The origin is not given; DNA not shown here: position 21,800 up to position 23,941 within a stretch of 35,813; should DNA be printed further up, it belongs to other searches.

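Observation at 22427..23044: Intact tyrosine-phosphatase-fold (CX5R) domain inside a tail-fibre-module protein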

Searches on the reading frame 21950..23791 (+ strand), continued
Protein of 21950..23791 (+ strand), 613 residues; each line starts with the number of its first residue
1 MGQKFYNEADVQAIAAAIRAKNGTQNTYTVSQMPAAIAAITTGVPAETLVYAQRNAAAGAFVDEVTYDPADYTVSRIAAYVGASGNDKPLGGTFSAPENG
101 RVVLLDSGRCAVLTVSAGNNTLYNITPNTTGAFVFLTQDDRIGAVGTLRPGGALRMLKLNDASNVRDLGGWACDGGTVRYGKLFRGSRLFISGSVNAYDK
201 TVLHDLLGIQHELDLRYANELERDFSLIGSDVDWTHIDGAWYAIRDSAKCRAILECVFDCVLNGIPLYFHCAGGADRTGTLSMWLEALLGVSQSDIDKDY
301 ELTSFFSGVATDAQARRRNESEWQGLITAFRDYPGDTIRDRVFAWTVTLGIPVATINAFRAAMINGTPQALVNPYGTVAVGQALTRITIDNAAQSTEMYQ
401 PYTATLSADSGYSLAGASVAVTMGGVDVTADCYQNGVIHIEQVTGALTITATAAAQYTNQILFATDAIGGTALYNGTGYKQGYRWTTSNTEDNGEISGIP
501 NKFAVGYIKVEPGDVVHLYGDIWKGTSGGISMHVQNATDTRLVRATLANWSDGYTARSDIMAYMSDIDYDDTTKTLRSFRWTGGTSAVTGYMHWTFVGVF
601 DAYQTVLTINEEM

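Call 68: search_protein_representatives(protein=window:21950-23788:+)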
Query: 613 residues. Proteins with E-value up to 0.001 (for the whole library): 7540; up to 1e-10: 3219; up to 1e-30: 446. The best 150 are listed.
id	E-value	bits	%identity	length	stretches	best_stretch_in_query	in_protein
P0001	0.0e+00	1346.8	97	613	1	1-613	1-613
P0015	1.3e-160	552.4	41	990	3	48-371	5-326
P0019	1.1e-153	529.6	47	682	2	19-434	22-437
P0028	5.8e-140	484.2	46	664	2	47-372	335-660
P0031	5.8e-139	480.9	52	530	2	38-448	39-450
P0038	8.3e-128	444.1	45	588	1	1-529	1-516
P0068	1.5e-121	423.4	48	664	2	1-445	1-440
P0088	1.0e-117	410.8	48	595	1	42-489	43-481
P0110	6.7e-116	404.7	42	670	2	9-433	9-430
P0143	3.8e-112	392.4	43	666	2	1-442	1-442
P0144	7.4e-112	391.4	47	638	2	10-434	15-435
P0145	1.3e-111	390.6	45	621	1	1-463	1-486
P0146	3.8e-111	389.1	47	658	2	13-434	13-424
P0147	8.4e-105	368.1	41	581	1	5-600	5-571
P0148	3.0e-103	363.0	47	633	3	121-446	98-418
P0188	2.0e-86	307.4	38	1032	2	13-434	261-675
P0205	2.6e-81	290.5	42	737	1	49-500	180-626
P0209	3.7e-80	286.7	49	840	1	34-373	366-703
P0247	8.6e-71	255.8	37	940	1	48-527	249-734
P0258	9.5e-69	249.0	40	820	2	36-438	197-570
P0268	1.3e-66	242.0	42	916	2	42-371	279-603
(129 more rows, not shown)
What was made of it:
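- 22085..22420 (+): Helix plus beta domain (aa 46-157) that always accompanies the PTP domain. The conserved core spans about aa 46-435 across representatives (call 68).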

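Call 69: find_encoding_contigs(protein=P0036, flank=8000, max_places=1)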
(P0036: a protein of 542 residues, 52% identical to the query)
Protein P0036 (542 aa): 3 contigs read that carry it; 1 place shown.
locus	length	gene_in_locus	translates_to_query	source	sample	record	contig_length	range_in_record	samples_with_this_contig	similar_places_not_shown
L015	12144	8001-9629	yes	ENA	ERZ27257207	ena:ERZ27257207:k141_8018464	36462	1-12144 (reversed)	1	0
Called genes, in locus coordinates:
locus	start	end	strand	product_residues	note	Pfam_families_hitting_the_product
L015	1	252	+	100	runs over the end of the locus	-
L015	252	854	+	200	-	PF05521:Phage_HCP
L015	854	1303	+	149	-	-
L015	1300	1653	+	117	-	-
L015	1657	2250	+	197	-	-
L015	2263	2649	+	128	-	-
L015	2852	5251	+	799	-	-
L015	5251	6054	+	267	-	-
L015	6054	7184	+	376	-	PF06605:Prophage_tail (faint)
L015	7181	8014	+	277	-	PF10651:BppU_N (faint)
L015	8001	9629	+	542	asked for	PF13350:Y_phosphatase3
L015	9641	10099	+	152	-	-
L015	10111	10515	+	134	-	-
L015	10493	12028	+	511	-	PF13306:LRR_5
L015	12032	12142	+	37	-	?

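Call 70: find_encoding_contigs(protein=P0097, flank=8000, max_places=1)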
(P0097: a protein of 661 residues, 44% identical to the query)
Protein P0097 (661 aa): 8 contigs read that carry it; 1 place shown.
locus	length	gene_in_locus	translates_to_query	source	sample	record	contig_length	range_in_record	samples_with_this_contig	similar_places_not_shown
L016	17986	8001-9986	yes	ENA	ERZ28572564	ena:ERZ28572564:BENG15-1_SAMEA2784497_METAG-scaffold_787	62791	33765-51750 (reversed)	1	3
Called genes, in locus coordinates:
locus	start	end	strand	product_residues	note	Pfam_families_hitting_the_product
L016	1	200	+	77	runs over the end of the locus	-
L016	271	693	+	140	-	PF11753:DUF3310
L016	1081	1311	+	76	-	PF01381:HTH_3, PF13443:HTH_26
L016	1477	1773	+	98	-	-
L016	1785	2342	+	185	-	-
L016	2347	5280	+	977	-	PF13936:HTH_38 (weak)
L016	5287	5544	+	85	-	-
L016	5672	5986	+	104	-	-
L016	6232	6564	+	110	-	-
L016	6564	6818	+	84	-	-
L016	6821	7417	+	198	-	-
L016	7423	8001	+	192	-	-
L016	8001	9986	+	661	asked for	PF13350:Y_phosphatase3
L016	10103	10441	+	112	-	-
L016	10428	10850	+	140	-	-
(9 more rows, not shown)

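Call 71: find_encoding_contigs(protein=P0025, flank=8000, max_places=1)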
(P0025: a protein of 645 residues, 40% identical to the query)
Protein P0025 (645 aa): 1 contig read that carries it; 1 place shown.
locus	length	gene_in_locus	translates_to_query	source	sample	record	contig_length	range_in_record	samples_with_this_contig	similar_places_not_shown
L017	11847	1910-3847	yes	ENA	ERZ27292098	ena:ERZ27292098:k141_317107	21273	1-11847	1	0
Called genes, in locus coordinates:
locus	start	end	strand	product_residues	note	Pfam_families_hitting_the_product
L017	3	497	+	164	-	?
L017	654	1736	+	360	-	PF14907:NTP_transf_5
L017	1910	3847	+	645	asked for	PF13350:Y_phosphatase3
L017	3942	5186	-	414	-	PF01943:Polysacc_synt, PF13440:Polysacc_synt_3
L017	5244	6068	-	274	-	-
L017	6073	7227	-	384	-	PF00534:Glycos_transf_1, PF13692:Glyco_trans_1_4, PF13524:Glyco_trans_1_2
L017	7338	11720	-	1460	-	PF09992:NAGPA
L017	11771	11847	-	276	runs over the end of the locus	PF04991:LicD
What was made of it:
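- Tried and rejected: It is a single, convergently transcribed case, so I did not use it as evidence (call 71).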

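Call 72: find_encoding_contigs(protein=P0116, flank=8000, max_places=1)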
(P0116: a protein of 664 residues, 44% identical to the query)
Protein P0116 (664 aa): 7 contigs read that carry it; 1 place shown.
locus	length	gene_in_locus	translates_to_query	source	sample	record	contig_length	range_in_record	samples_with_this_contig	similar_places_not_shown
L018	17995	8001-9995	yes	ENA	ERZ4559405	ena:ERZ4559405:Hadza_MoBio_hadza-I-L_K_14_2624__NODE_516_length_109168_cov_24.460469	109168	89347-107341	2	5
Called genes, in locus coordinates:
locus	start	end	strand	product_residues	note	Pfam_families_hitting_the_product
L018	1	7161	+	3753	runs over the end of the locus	-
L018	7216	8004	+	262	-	-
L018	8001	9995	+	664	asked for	PF13350:Y_phosphatase3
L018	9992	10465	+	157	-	-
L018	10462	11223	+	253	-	PF01471:PG_binding_1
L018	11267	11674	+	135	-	-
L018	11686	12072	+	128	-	-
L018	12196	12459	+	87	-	-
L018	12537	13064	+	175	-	-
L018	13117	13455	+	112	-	-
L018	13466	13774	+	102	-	-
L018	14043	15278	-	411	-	PF06738:ThrE, PF12821:ThrE_2, PF06738:ThrE (weak), PF12821:ThrE_2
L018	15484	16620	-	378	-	PF00672:HAMP (weak), PF26769:HAMP_PhoQ (weak), PF00512:HisKA, PF02518:HATPase_c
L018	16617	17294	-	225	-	PF00072:Response_reg, PF00486:Trans_reg_C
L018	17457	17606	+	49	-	-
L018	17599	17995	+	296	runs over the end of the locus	PF12838:Fer4_7 (faint), PF13187:Fer4_9 (faint), PF12837:Fer4_6 (faint), PF13237:Fer4_10 (faint), PF14697:Fer4_21 (faint), PF12801:Fer4_5, PF00037:Fer4 (weak)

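Call 75: find_related_loci(query=A1, collection=viral_contigs, flank=7000)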
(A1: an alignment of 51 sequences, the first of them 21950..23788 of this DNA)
Query A1 (613 aa) in viral_contigs; peptide patterns used: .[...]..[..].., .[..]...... (x = any residue, [..] = any of these).
401 stretches matched a pattern; 189 encode a relative of the query (tblastn E <= 1e-3); the best 80 are kept; 80 distinct loci.
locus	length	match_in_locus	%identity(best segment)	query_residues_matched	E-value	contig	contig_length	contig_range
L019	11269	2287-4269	37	1-613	3e-127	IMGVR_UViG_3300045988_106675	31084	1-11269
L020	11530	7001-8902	36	30-613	4e-114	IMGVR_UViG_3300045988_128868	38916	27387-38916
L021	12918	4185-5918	44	1-518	8e-113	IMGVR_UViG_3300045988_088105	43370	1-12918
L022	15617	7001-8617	45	3-475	5e-112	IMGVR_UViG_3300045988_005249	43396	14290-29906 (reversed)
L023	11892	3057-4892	44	3-553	1e-111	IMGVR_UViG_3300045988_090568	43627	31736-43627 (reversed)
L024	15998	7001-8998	42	1-613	3e-110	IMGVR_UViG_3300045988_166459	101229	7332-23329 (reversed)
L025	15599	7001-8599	42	1-469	1e-109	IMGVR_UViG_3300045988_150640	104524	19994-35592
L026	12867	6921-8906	44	3-613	1e-109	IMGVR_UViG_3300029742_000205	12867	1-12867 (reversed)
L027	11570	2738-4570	44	3-553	1e-108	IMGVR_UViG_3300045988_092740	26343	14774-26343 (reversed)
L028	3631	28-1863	44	3-553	4e-110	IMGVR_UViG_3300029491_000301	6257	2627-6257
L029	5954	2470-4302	44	3-553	6e-108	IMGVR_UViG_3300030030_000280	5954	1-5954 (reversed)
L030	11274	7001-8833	44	3-553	6e-108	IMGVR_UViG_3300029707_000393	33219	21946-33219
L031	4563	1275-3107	44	3-553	1e-108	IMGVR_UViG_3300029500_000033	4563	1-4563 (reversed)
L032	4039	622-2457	44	3-553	1e-109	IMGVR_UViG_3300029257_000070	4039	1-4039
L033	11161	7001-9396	45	1-475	4e-108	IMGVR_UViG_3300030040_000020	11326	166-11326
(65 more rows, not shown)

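Call 99: search_protein_families(library=pfam, proteins=[P0188, P0209, P0258, P0268, P0205, P0247], max_evalue=0.01)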
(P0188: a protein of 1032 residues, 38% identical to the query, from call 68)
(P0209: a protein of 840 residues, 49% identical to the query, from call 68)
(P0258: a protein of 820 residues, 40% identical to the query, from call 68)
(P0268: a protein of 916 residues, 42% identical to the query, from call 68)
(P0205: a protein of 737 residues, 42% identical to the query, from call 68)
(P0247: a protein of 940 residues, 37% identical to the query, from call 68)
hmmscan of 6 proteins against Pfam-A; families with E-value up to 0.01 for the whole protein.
P0188 (1032 aa): 7 families
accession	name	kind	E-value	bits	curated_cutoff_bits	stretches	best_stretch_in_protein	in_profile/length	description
PF13350.11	Y_phosphatase3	-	2.1e-25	90.5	22.2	1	406-613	5-209/240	Tyrosine phosphatase family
PF22337.1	Phage_fiber_rpt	-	1.8e-06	28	27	1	115-142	1-28/34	Phage tail fiber repeats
PF03162.18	Y_phosphatase2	-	4.2e-06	26.9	27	1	427-543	13-129/165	Tyrosine phosphatase family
PF22785.1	Tc-R-P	-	3.6e-05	24.7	27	1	442-526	18-101/106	Polymorphic toxin system, DSP-PTPase phosphatase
PF22784.1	PTP-SAK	-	0.00024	21.6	27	1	484-538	66-120/153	Swiss Army Knife protein, DSP-PTPase phosphatase domain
PF00102.32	Y_phosphatase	-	0.00079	19.6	20.9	1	481-533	141-197/234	Protein-tyrosine phosphatase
PF22741.1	PTP-NADK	-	0.0018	18.1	27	1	428-545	30-149/163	DSP-PTPase phosphatase fused to NAD+ Kinase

P0209 (840 aa): 5 families
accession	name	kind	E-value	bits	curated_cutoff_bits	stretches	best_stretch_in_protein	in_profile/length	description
PF13350.11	Y_phosphatase3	-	3.2e-26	93.2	22.2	1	494-651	3-185/240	Tyrosine phosphatase family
PF22337.1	Phage_fiber_rpt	-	5.1e-05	23.3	27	1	308-335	1-28/34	Phage tail fiber repeats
PF22785.1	Tc-R-P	-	0.00026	21.9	27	1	584-615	68-101/106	Polymorphic toxin system, DSP-PTPase phosphatase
PF22741.1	PTP-NADK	-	0.0015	18.4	27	1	518-617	30-131/163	DSP-PTPase phosphatase fused to NAD+ Kinase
PF22784.1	PTP-SAK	-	0.0036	17.8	27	1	583-627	76-120/153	Swiss Army Knife protein, DSP-PTPase phosphatase domain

P0258 (820 aa): 6 families
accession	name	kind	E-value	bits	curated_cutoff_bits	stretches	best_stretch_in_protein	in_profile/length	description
PF13350.11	Y_phosphatase3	-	5.6e-26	92.4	22.2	1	294-452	2-185/240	Tyrosine phosphatase family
PF22785.1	Tc-R-P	-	2e-05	25.5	27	1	379-413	63-97/106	Polymorphic toxin system, DSP-PTPase phosphatase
PF00102.32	Y_phosphatase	-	0.00025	21.2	20.9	1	368-415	138-189/234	Protein-tyrosine phosphatase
PF22784.1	PTP-SAK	-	0.0005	20.6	27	1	336-425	29-117/153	Swiss Army Knife protein, DSP-PTPase phosphatase domain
PF22741.1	PTP-NADK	-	0.0018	18.1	27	1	319-414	30-127/163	DSP-PTPase phosphatase fused to NAD+ Kinase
PF00782.25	DSPc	-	0.0024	18.1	33.5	1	384-414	62-92/133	Dual specificity phosphatase, catalytic domain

P0268 (916 aa): 3 families
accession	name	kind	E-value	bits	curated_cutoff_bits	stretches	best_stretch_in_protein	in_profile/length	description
PF13350.11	Y_phosphatase3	-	4.4e-23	82.9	22.2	1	401-544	5-176/240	Tyrosine phosphatase family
PF07963.17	N_methyl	-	1.5e-05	24.8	21.2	1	24-49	2-27/27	Prokaryotic N-terminal methylation motif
PF00102.32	Y_phosphatase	-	0.0094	16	20.9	0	493-520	165-193/234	Protein-tyrosine phosphatase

P0205 (737 aa): 4 families
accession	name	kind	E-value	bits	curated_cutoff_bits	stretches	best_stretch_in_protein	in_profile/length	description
PF13350.11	Y_phosphatase3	-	7.4e-23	82.2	22.2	1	295-447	5-182/240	Tyrosine phosphatase family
PF22741.1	PTP-NADK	-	0.00049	20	27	1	316-411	29-125/163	DSP-PTPase phosphatase fused to NAD+ Kinase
PF00102.32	Y_phosphatase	-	0.0019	18.3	20.9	1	369-422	141-197/234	Protein-tyrosine phosphatase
PF22785.1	Tc-R-P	-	0.0046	17.9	27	0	380-413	66-100/106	Polymorphic toxin system, DSP-PTPase phosphatase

P0247 (940 aa): 4 families
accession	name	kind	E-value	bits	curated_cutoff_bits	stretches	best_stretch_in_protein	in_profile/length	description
PF13350.11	Y_phosphatase3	-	2.4e-25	90.4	22.2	1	357-522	4-184/240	Tyrosine phosphatase family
PF22741.1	PTP-NADK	-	1.6e-05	24.8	27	1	407-484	48-124/163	DSP-PTPase phosphatase fused to NAD+ Kinase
PF22785.1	Tc-R-P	-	0.00022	22.2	27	1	456-484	67-96/106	Polymorphic toxin system, DSP-PTPase phosphatase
PF22784.1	PTP-SAK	-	0.00025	21.5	27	1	429-500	52-120/153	Swiss Army Knife protein, DSP-PTPase phosphatase domain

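Call 100: search_protein_families(library=phrogs, proteins=[P0188, P0209, P0258, P0268, P0205, P0247], max_evalue=0.001)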
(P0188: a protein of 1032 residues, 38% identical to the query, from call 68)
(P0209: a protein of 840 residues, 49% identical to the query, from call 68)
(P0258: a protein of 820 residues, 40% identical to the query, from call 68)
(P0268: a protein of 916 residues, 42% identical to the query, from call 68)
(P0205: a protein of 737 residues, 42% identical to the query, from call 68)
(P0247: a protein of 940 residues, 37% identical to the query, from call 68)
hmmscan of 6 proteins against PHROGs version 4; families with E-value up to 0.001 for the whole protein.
P0188 (1032 aa): 3 families
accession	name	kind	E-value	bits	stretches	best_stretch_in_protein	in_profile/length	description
phrog_17334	-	unknown function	2.1e-09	37.8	1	205-295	76-163/279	-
phrog_26419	-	tail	1.2e-08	34.9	1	215-293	321-400/567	tail fiber protein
phrog_18608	-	unknown function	0.00059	20.2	1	182-334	202-353/416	-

P0209 (840 aa): 2 families
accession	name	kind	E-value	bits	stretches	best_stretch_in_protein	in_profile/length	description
phrog_32509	-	unknown function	2.8e-08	34.5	1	25-65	20-60/396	-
phrog_9525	-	tail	1.6e-06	27.9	1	28-64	619-655/728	tail fiber protein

P0258 (820 aa): 1 family
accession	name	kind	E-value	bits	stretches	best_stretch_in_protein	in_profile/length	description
phrog_17568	-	DNA, RNA and nucleotide metabolism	0.00088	20.2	0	376-417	67-109/166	thymidylate synthase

P0268 (916 aa): 0 families

P0205 (737 aa): 0 families

P0247 (940 aa): 0 families
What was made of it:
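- On Phage distal tail-fibre / receptor-binding module protein: P0188 and P0209 are fused to tail-fibre elements (calls 99, 100).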

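Call 104: search_solved_structures(query=A1, max_evalue=0.01, show_alignments=2)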
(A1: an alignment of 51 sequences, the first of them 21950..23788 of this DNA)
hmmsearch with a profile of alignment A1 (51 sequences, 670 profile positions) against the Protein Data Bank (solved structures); distinct sequences matched with E-value up to 0.01: 4.
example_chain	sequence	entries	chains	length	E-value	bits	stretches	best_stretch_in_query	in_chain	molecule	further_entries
8dhi_A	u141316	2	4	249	1.1e-16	63.9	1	165-299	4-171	TYR_PHOSPHATASE_2 domain-containing protein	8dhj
1ywf_A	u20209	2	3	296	3.7e-06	29.1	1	233-287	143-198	PHOSPHOTYROSINE PROTEIN PHOSPHATASE PTPB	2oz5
2jjd_A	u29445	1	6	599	0.00015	23.8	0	261-280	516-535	RECEPTOR-TYPE TYROSINE-PROTEIN PHOSPHATASE EPSILON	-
6uzt_A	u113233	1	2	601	0.00035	22.6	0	262-282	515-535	Receptor-type tyrosine-protein phosphatase alpha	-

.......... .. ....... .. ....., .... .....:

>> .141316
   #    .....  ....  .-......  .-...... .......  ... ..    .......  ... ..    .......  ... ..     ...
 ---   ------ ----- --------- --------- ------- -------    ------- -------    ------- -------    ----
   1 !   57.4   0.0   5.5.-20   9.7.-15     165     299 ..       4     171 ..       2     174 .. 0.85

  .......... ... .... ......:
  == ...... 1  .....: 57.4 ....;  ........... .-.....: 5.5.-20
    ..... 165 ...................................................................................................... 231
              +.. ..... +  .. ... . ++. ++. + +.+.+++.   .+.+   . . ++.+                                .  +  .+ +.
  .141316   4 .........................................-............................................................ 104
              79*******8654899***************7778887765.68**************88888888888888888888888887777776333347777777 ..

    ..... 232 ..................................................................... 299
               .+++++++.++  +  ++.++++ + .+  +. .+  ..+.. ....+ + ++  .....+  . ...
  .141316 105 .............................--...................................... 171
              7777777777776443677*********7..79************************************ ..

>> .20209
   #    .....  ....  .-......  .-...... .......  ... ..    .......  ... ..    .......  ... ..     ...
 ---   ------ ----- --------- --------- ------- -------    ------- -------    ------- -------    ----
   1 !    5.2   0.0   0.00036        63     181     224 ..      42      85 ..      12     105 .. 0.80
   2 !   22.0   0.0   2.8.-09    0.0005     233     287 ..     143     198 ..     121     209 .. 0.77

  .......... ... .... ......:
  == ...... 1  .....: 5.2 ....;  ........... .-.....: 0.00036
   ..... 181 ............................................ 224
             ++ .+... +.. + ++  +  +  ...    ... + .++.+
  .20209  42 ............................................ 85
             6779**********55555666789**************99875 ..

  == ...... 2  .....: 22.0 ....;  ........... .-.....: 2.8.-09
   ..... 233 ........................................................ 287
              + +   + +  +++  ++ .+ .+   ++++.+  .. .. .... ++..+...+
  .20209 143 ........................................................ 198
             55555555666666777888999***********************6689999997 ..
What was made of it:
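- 22421..23077 (+): PF13350 (Y_phosphatase3) PTP-fold catalytic domain, aa 158-376. Family profile against PDB, E 1.1e-16 (call 104).
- Checked: The family profile hits the C. difficile PTP 8DHI at E 1.1e-16 (call 104).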
